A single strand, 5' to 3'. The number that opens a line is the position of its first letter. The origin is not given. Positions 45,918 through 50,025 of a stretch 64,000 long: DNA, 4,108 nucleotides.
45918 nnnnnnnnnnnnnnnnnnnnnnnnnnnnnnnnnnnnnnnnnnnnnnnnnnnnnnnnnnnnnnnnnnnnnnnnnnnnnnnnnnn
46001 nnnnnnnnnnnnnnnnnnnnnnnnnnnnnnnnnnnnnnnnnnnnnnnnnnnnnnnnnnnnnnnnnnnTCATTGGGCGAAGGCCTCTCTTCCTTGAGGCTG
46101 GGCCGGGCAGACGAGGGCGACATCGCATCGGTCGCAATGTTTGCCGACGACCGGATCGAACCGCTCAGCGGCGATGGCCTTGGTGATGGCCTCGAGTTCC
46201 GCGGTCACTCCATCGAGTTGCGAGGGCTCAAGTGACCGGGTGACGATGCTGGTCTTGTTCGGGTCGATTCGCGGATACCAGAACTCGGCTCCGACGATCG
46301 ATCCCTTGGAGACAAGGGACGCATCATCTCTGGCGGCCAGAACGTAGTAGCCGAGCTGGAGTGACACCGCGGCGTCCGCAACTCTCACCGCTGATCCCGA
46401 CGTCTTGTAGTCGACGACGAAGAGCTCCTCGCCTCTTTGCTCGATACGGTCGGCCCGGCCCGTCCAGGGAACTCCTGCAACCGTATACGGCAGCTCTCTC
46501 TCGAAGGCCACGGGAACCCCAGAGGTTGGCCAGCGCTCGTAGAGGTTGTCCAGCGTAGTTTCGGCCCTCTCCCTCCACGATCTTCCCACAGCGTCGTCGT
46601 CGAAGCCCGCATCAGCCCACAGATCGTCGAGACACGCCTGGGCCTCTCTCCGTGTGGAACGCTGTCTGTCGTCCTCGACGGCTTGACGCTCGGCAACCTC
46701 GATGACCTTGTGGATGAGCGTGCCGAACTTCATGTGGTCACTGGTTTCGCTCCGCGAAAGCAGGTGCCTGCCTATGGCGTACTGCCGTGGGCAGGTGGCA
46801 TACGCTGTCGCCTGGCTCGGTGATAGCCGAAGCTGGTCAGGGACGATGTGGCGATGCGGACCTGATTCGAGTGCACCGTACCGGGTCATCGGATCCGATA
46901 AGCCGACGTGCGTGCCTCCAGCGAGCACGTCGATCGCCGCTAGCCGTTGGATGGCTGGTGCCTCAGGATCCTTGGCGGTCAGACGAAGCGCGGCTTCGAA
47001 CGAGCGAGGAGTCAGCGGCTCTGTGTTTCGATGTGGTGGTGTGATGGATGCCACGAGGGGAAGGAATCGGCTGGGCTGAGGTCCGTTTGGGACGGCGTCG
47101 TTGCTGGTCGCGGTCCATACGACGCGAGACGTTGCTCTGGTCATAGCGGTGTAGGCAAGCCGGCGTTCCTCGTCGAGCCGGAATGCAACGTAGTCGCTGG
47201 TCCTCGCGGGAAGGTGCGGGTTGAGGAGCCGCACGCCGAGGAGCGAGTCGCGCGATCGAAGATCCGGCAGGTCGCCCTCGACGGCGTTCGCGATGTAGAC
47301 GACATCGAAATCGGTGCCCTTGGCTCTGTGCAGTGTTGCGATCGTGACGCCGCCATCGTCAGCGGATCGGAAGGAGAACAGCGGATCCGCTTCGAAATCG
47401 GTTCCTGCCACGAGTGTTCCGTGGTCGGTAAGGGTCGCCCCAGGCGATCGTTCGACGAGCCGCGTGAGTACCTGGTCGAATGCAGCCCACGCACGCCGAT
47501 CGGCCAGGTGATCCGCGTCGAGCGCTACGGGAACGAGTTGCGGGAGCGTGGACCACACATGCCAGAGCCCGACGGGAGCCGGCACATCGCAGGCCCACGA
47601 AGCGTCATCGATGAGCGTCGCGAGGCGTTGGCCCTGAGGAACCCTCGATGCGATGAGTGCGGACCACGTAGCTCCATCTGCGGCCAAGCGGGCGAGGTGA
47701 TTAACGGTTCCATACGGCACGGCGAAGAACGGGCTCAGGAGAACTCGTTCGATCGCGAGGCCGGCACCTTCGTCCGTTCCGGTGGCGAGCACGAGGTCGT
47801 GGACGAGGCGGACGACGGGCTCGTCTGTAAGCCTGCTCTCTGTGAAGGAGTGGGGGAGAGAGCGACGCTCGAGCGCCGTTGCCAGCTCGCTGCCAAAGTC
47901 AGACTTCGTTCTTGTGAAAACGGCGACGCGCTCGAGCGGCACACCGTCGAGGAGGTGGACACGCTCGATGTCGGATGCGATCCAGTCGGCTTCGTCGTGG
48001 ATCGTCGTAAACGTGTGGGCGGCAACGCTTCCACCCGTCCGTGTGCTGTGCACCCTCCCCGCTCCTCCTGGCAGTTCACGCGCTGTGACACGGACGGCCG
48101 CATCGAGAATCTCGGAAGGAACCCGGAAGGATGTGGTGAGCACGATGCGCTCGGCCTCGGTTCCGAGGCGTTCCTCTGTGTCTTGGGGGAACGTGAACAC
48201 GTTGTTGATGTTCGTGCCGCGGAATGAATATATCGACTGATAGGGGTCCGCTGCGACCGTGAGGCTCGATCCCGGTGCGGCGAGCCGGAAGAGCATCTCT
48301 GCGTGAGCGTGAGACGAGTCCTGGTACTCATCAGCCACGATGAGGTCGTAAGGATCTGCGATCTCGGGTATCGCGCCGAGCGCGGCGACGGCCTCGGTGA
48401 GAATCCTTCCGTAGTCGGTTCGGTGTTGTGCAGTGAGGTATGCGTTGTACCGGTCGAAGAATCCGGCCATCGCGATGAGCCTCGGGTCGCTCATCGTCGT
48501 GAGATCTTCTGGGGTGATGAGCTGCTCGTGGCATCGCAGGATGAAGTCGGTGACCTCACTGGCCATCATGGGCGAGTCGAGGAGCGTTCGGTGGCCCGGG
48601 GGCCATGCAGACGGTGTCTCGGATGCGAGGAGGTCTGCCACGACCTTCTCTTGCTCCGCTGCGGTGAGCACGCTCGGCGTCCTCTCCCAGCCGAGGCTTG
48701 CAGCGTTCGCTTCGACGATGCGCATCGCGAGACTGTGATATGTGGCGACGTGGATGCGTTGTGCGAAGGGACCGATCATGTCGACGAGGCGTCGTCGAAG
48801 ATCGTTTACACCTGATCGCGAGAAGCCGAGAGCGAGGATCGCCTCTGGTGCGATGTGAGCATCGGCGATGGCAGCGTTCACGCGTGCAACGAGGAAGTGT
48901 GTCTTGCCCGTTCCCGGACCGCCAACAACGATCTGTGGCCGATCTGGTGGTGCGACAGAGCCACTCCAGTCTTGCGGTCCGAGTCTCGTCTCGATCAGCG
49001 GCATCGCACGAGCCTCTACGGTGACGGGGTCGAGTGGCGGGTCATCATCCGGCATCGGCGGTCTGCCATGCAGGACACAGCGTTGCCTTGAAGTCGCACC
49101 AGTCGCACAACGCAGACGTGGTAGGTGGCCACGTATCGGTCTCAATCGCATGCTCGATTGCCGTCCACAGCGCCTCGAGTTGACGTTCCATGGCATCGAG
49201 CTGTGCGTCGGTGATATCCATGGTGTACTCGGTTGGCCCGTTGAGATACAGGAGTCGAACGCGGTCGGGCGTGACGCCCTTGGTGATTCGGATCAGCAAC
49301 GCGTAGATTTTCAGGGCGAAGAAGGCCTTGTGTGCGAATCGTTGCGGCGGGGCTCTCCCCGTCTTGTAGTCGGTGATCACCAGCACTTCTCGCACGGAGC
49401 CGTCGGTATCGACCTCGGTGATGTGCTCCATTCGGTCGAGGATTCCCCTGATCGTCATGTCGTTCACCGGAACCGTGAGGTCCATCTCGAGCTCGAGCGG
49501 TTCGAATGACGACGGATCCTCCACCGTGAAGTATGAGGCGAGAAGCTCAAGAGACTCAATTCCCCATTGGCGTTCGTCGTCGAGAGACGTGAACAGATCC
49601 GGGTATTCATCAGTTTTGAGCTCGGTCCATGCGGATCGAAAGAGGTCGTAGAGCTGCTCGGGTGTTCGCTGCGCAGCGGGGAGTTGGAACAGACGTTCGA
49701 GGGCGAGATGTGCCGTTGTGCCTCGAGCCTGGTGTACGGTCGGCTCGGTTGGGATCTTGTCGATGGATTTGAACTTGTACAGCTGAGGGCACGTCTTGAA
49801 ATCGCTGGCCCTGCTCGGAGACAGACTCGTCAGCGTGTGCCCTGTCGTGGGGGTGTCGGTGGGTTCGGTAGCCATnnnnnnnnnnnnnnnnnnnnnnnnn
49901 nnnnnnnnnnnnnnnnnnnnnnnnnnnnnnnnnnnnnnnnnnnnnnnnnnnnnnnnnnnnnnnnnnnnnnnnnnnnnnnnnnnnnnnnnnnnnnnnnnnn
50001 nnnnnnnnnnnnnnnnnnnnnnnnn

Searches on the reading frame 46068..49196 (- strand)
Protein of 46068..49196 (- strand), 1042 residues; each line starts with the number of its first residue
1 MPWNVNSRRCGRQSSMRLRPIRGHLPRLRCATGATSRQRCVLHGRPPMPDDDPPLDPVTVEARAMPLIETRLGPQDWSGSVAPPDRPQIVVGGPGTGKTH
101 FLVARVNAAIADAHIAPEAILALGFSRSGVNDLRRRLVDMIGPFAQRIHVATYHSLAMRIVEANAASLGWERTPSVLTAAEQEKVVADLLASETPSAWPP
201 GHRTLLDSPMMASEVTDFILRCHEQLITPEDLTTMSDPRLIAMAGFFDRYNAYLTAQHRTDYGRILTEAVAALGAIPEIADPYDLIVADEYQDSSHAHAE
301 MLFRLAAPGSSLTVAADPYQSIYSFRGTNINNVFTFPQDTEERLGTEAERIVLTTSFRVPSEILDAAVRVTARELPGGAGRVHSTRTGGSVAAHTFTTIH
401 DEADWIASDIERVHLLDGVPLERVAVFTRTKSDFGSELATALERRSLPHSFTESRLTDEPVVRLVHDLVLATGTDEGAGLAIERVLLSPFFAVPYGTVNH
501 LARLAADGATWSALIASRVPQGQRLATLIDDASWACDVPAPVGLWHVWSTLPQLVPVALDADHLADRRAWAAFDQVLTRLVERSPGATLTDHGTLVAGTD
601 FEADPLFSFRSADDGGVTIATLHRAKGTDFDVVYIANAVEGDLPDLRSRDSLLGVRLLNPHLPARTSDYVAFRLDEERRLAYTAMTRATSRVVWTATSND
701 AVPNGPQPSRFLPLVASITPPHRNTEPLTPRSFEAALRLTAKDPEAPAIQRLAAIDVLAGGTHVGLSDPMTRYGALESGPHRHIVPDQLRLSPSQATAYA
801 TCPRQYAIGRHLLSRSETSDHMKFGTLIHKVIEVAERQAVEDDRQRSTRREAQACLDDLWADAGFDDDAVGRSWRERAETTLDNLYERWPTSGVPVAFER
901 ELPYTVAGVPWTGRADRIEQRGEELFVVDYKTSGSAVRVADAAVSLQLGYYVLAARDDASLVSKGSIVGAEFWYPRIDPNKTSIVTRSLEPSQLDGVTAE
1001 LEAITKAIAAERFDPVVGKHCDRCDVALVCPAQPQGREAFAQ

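Call 12: search_protein_families(library=pfam, proteins=[window:46068-49196:-], max_evalue=0.01)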
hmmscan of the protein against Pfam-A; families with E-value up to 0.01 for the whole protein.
window:46068-49196:- (1042 aa): 9 families
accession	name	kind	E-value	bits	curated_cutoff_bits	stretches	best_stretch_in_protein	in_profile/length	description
PF00580.27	UvrD-helicase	-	3.9e-41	142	23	1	81-339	9-269/271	UvrD/REP helicase N-terminal domain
PF12705.13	PDDEXK_1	-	1.1e-35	124.2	22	1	790-1031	1-247/247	PD-(D/E)XK nuclease superfamily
PF13361.12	UvrD_C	-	1.7e-22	80.8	25.6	2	615-697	285-348/350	UvrD-like helicase C-terminal domain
PF10926.14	DUF2800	-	7.7e-12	45.5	21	1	790-1035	3-237/368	Protein of unknown function (DUF2800)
PF13245.12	AAA_19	-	2.3e-09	37.9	25.1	1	85-326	11-134/134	AAA domain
PF13538.12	UvrD_C_2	-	5.5e-08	33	27.4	0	669-693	25-50/52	UvrD-like helicase C-terminal domain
PF01930.23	Cas_Cas4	-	7.6e-07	29.8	22.7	1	913-1030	54-158/160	Domain of unknown function DUF83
PF13086.12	AAA_11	-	0.0039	17.4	27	1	88-164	20-93/257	AAA domain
PF13604.12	AAA_30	-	0.0059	16.8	27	0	84-112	17-45/191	AAA domain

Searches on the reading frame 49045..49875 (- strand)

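Call 12: search_protein_families(library=pfam, proteins=[window:49045-49875:-], max_evalue=0.01)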
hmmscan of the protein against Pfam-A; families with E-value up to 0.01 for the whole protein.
window:49045-49875:- (276 aa): 1 family
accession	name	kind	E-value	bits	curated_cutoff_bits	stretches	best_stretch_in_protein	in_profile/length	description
PF12705.13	PDDEXK_1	-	1.5e-30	107.4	22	1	17-264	1-244/247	PD-(D/E)XK nuclease superfamily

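Call 91: search_protein_families(library=ncbifam, proteins=[window:49045-49875:-], max_evalue=0.001)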
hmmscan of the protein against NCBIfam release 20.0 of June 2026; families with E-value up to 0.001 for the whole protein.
window:49045-49875:- (276 aa): 4 families
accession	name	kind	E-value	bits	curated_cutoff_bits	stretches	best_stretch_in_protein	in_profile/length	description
TIGR00372.1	cas4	equivalog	6.9e-10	39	65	1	141-268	67-179/180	CRISPR-associated protein Cas4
TIGR02784.1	addA_alphas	equivalog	0.00024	19.6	860.75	1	12-205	947-1121/1138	double-strand break repair helicase AddA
TIGR02786.1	addB_alphas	equivalog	0.00027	19.1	486.5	1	34-196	774-928/1024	double-strand break repair protein AddB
TIGR03623.1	TIGR03623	subfamily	0.0009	17.5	299.6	0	89-183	688-770/876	probable DNA repair protein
